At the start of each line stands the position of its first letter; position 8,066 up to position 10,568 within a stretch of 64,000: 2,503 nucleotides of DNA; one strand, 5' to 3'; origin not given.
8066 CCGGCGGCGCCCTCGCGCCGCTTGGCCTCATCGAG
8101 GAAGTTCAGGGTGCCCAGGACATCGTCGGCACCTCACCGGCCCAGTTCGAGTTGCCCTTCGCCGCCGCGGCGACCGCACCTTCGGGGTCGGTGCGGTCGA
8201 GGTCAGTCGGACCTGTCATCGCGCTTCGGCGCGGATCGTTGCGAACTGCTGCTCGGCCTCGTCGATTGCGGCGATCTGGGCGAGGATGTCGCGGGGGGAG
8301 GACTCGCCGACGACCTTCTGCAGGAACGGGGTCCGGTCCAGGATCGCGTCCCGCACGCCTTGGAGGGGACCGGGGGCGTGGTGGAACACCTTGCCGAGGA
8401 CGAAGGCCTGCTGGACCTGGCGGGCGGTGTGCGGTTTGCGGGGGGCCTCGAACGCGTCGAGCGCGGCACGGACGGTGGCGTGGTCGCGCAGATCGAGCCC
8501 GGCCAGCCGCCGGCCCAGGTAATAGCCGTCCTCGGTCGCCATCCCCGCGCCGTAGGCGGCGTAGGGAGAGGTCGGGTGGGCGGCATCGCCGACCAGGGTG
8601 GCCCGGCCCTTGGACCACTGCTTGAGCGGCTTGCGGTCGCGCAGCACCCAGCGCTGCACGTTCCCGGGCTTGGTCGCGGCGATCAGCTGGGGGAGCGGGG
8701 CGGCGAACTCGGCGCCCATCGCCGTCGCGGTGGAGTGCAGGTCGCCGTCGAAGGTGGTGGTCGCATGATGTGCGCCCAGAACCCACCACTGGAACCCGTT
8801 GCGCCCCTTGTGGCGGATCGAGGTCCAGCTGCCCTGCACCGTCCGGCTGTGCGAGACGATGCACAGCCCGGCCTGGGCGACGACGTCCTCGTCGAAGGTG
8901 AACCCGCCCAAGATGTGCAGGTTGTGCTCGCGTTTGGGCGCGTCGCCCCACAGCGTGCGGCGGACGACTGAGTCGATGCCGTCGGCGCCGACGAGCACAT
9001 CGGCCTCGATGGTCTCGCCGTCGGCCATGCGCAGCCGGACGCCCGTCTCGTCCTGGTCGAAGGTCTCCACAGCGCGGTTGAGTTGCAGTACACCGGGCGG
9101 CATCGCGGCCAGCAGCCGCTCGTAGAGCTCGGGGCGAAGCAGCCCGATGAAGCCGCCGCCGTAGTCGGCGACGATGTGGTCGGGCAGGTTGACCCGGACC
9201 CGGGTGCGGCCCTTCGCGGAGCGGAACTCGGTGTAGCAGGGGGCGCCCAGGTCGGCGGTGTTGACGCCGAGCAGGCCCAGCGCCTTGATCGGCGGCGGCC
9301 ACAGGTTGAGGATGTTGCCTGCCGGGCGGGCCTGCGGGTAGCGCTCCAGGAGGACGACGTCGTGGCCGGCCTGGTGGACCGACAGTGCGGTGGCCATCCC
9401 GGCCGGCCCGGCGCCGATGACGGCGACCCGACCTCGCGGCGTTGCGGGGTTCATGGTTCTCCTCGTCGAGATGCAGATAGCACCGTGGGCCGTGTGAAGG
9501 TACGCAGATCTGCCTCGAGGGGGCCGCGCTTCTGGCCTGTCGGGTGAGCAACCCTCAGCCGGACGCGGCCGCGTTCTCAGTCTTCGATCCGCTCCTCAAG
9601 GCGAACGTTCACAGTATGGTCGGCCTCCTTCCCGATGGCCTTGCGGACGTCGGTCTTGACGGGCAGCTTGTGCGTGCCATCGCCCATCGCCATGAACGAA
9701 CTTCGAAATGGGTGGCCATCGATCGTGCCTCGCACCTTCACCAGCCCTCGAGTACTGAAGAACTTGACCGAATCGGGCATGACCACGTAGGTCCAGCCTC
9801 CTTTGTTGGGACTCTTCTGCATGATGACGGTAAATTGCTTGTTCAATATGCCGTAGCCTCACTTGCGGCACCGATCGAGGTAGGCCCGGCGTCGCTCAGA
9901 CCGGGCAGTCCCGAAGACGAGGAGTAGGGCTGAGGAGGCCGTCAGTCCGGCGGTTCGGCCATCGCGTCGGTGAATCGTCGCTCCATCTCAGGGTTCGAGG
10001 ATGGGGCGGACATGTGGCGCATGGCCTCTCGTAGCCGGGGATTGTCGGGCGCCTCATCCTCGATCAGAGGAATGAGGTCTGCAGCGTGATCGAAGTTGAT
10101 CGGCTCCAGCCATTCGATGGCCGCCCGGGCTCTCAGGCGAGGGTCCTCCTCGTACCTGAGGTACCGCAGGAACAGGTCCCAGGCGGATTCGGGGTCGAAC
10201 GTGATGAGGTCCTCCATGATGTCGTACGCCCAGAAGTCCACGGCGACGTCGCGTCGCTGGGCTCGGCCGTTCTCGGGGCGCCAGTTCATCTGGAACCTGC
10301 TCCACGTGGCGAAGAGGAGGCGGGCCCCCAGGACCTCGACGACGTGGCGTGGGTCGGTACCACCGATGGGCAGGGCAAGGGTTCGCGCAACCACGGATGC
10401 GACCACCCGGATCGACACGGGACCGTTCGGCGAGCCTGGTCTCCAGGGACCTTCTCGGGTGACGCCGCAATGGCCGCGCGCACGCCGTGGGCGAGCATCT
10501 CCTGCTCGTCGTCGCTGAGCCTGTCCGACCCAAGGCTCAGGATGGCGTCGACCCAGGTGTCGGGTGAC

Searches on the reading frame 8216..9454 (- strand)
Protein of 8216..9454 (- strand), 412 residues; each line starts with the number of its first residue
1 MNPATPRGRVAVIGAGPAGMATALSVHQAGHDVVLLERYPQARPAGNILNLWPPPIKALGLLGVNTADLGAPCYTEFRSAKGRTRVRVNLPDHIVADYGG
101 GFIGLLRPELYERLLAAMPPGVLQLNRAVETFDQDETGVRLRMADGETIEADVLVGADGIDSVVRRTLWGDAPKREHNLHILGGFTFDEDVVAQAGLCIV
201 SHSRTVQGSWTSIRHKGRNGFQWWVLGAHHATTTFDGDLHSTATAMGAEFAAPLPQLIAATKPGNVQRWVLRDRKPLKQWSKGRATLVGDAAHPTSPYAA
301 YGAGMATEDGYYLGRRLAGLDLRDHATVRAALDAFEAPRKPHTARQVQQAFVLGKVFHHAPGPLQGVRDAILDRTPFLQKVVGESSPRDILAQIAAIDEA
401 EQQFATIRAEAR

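Call 28: search_protein_families(library=pfam, proteins=[window:8216-9454:-], max_evalue=0.001)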
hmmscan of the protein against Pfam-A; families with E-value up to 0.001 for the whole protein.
window:8216-9454:- (412 aa): 10 families
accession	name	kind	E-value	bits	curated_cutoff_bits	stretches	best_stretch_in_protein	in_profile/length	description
PF01494.25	FAD_binding_3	-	2.1e-25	90.1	22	1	9-349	3-348/349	FAD binding domain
PF07992.20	Pyr_redox_2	-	8.5e-09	35.7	26.1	1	9-59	2-46/291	Pyridine nucleotide-disulphide oxidoreductase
PF01266.30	DAO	-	4.3e-06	26.9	27.9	1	9-41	1-33/353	FAD dependent oxidoreductase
PF03486.20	HI0933_like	-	5.8e-06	26.4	50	1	9-40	2-33/244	HI0933-like protein Rossmann domain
PF01593.30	Amino_oxidase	-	9.2e-06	25.6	19.8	0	109-155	205-251/443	Flavin containing amine oxidoreductase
PF00890.30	FAD_binding_2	-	1.2e-05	25.1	20.4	1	10-41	2-33/414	FAD binding domain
PF05834.18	Lycopene_cycl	-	1.2e-05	25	23.4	1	10-164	2-145/380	Lycopene cyclase protein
PF13450.12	NAD_binding_8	-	5.2e-05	23.9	21.9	1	12-41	1-30/68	NAD(P)-binding Rossmann-like domain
PF12831.13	FAD_oxidored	-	0.00014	21.7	27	1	10-40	2-32/416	FAD dependent oxidoreductase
PF13738.12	Pyr_redox_3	-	0.00022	21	30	1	12-39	2-30/305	Pyridine nucleotide-disulphide oxidoreductase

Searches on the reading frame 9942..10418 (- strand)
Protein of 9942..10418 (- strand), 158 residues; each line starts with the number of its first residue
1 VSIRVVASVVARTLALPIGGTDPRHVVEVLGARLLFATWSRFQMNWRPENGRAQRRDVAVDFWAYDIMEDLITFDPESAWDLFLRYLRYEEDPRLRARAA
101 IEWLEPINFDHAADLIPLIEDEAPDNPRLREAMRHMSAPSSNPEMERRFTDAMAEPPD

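Call 28: search_protein_families(library=pfam, proteins=[window:9942-10418:-], max_evalue=0.001)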
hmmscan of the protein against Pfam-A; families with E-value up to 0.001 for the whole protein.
window:9942-10418:- (158 aa): 1 family
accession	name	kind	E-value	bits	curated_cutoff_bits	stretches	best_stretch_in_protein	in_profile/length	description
PF21746.2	DUF6869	-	2.5e-05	24.5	30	1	62-151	12-101/107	Family of unknown function (DUF6869)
